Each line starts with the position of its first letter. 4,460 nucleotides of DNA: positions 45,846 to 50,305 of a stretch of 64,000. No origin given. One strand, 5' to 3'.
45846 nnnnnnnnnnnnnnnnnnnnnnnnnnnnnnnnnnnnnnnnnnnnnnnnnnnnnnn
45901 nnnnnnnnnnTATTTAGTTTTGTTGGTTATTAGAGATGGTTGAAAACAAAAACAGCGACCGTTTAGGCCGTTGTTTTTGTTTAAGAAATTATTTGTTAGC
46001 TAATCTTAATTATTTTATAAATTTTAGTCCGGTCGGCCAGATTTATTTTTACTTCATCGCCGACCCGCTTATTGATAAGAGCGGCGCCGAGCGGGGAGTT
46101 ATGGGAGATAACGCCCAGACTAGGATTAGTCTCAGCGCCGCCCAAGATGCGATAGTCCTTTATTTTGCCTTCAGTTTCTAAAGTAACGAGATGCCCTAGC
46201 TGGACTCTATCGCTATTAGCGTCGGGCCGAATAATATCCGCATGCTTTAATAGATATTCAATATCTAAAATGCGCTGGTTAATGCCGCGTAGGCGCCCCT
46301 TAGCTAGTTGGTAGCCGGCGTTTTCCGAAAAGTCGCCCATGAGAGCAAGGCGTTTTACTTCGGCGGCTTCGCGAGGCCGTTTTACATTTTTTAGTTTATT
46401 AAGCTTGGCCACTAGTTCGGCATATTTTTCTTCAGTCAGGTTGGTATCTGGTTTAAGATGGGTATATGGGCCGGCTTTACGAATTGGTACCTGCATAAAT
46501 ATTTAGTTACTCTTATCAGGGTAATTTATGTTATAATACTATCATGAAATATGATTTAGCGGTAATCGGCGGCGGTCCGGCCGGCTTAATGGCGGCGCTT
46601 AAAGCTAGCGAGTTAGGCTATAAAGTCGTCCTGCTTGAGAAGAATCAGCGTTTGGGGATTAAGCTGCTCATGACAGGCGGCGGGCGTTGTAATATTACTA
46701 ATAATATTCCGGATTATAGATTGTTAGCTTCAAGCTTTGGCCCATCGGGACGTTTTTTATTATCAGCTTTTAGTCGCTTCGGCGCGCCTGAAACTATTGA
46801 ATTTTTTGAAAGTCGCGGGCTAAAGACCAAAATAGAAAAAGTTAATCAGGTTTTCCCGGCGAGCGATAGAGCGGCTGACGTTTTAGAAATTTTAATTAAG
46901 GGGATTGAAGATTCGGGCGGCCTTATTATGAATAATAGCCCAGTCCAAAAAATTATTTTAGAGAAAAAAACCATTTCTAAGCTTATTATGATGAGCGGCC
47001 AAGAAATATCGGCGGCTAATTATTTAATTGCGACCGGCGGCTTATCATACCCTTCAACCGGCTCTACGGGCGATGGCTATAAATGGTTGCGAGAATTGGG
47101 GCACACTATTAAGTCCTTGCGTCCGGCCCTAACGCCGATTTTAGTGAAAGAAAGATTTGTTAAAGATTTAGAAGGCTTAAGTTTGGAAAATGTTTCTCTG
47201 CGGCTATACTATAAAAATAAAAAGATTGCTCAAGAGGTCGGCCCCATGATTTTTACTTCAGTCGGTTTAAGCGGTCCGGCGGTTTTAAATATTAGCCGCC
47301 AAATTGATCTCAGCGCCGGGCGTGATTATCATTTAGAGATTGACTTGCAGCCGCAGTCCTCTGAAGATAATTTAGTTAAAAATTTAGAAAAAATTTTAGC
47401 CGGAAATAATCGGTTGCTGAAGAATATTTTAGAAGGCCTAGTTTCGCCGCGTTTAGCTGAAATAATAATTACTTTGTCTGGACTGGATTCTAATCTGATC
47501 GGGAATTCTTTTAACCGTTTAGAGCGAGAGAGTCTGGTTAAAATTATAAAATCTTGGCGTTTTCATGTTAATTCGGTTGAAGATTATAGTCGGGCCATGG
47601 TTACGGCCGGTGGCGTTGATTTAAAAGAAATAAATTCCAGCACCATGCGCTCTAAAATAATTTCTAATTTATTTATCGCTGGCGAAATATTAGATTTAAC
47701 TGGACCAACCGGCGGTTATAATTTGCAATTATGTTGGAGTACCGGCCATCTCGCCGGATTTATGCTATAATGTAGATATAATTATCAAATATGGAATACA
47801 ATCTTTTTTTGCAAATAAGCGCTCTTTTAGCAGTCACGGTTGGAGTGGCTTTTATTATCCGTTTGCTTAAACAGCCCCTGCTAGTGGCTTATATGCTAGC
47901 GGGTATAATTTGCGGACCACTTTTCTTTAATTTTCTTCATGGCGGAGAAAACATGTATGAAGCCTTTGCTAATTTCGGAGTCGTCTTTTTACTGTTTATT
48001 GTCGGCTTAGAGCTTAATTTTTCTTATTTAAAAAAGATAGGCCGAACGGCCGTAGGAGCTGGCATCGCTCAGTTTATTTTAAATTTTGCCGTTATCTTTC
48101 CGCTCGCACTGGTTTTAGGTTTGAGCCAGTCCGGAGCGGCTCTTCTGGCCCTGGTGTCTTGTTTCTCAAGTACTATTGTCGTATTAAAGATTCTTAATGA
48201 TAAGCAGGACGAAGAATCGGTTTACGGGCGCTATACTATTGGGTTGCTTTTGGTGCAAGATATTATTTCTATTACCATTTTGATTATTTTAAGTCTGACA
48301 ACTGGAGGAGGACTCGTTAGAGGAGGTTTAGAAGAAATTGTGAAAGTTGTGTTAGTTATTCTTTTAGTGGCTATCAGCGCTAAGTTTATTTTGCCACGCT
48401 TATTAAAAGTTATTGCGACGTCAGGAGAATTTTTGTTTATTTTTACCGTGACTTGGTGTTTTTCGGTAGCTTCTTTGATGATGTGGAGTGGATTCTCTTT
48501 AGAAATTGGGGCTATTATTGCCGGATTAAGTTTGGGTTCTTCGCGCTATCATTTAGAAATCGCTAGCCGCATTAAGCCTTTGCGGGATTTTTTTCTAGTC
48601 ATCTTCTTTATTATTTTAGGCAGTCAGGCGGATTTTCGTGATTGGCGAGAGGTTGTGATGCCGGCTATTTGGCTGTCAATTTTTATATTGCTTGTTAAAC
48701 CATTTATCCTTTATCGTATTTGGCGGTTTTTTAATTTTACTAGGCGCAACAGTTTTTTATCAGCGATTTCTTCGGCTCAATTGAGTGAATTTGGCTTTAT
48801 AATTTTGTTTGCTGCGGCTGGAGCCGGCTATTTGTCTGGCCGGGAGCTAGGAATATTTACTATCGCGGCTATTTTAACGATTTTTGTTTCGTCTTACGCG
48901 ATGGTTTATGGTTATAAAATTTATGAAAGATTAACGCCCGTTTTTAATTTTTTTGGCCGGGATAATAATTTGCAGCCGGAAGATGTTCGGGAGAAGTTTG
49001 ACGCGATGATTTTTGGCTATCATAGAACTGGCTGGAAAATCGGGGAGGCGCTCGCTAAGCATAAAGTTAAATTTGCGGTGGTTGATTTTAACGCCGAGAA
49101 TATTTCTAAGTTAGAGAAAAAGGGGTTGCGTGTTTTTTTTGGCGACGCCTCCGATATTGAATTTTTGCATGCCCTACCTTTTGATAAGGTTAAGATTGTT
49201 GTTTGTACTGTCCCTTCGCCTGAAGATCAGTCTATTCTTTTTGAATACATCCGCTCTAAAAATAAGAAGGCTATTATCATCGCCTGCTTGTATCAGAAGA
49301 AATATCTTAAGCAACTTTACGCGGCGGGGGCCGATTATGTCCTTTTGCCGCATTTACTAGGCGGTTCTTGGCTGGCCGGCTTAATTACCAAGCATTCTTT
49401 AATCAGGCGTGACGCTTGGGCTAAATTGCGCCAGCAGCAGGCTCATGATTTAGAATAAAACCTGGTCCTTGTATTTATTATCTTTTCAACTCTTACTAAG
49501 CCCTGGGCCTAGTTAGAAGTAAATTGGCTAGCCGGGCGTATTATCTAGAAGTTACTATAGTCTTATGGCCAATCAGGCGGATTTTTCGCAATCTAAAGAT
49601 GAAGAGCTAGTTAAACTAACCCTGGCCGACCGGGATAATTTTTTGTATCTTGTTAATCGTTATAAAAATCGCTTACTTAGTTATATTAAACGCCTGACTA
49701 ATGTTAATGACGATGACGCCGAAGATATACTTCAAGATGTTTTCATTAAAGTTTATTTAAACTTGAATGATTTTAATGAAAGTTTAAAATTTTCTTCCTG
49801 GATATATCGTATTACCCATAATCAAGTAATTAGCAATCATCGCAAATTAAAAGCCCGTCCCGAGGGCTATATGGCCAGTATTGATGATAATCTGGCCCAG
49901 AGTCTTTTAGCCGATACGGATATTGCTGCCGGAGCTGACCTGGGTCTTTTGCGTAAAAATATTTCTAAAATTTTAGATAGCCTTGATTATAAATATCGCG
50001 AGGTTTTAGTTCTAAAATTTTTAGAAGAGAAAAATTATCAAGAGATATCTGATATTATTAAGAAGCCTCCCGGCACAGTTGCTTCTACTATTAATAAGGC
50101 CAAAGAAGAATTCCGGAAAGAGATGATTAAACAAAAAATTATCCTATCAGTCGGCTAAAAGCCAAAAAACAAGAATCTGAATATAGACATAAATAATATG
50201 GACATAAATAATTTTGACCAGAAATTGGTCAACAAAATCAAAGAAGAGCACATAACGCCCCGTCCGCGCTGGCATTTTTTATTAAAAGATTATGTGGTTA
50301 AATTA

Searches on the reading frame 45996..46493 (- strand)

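Call 12: search_protein_families(library=pfam, proteins=[window:45996-46493:-], max_evalue=0.01)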
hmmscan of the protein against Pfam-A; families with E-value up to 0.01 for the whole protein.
window:45996-46493:- (165 aa): 2 families
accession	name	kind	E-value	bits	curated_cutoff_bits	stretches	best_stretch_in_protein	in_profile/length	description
PF01272.25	GreA_GreB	-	2e-19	69.8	26.9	1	93-165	2-76/77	Transcription elongation factor, GreA/GreB, C-term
PF03449.20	GreA_GreB_N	-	5.4e-16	59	24.5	1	19-87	3-71/71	Transcription elongation factor, N-terminal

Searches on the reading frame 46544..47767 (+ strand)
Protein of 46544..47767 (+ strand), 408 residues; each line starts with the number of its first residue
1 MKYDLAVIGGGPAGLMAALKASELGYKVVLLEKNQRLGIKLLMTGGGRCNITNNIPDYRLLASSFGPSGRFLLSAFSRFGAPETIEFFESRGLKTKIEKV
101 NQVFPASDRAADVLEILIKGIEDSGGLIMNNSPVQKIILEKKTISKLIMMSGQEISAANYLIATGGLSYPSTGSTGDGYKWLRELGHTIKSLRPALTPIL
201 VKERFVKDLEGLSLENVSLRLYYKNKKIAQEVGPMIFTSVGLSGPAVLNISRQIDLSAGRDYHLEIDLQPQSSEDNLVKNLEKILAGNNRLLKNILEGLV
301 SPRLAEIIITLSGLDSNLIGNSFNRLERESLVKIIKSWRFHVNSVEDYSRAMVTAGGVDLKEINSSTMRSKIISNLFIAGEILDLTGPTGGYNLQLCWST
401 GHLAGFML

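Call 12: search_protein_families(library=pfam, proteins=[window:46544-47767:+], max_evalue=0.01)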
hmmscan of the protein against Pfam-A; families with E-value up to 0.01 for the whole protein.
window:46544-47767:+ (408 aa): 14 families
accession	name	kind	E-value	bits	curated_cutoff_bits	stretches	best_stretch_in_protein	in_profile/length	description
PF03486.20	HI0933_like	-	2.9e-81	273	50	1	4-405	2-242/244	HI0933-like protein Rossmann domain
PF22780.1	HI0933_like_1st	-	2.8e-32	112.3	27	1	193-353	1-165/165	HI0933-like protein barrel and H2TH domain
PF00890.30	FAD_binding_2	-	3.2e-11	43.5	20.4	1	4-47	1-44/414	FAD binding domain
PF01134.28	GIDA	-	2e-10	40.7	22.1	1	4-166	1-150/391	Glucose inhibited division protein A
PF07992.20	Pyr_redox_2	-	9.6e-09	35.5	26.1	1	3-171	1-114/291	Pyridine nucleotide-disulphide oxidoreductase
PF12831.13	FAD_oxidored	-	1.1e-08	35.3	27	1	4-55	1-50/416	FAD dependent oxidoreductase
PF01266.30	DAO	-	1.7e-08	34.8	27.9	1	4-38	1-35/353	FAD dependent oxidoreductase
PF13450.12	NAD_binding_8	-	1.2e-06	29.1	21.9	1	7-38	1-32/68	NAD(P)-binding Rossmann-like domain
PF13738.12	Pyr_redox_3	-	7e-06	25.9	30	1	7-35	2-31/305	Pyridine nucleotide-disulphide oxidoreductase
PF01494.25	FAD_binding_3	-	7.7e-05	22.5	22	1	3-35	2-34/349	FAD binding domain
PF05834.18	Lycopene_cycl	-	0.00095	18.8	23.4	1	4-35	1-34/380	Lycopene cyclase protein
PF00070.33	Pyr_redox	-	0.00098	20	22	1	5-38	2-35/82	Pyridine nucleotide-disulphide oxidoreductase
PF01946.23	Thi4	-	0.0028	17.4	26.2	1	2-38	17-54/235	Thi4 family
PF01262.27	AlaDh_PNT_C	-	0.0031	17.4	23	1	6-37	32-63/214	Alanine dehydrogenase/PNT, C-terminal domain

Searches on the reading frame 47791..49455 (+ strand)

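Call 61: search_protein_families(library=pfam, proteins=[window:47791-49455:+], max_evalue=0.00001)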
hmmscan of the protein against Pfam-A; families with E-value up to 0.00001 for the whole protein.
window:47791-49455:+ (555 aa): 2 families
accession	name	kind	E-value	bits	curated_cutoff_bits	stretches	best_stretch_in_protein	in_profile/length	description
PF00999.27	Na_H_Exchanger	-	3.4e-46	158.3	26.2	1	13-367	3-365/375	Sodium/hydrogen exchanger, transmembrane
PF02254.24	TrkA_N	-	7.7e-20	71.8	23.8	1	406-520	2-116/116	TrkA-N domain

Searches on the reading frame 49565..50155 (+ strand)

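Call 61: search_protein_families(library=pfam, proteins=[window:49565-50155:+], max_evalue=0.00001)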
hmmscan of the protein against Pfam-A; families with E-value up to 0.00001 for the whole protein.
window:49565-50155:+ (197 aa): 2 families
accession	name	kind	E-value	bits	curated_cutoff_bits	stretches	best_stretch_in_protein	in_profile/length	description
PF04542.20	Sigma70_r2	-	1.5e-15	57.2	24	1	29-96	1-69/71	Sigma-70 region 2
PF08281.18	Sigma70_r4_2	-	6.2e-10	39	25.7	1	132-181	3-52/54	Sigma-70, region 4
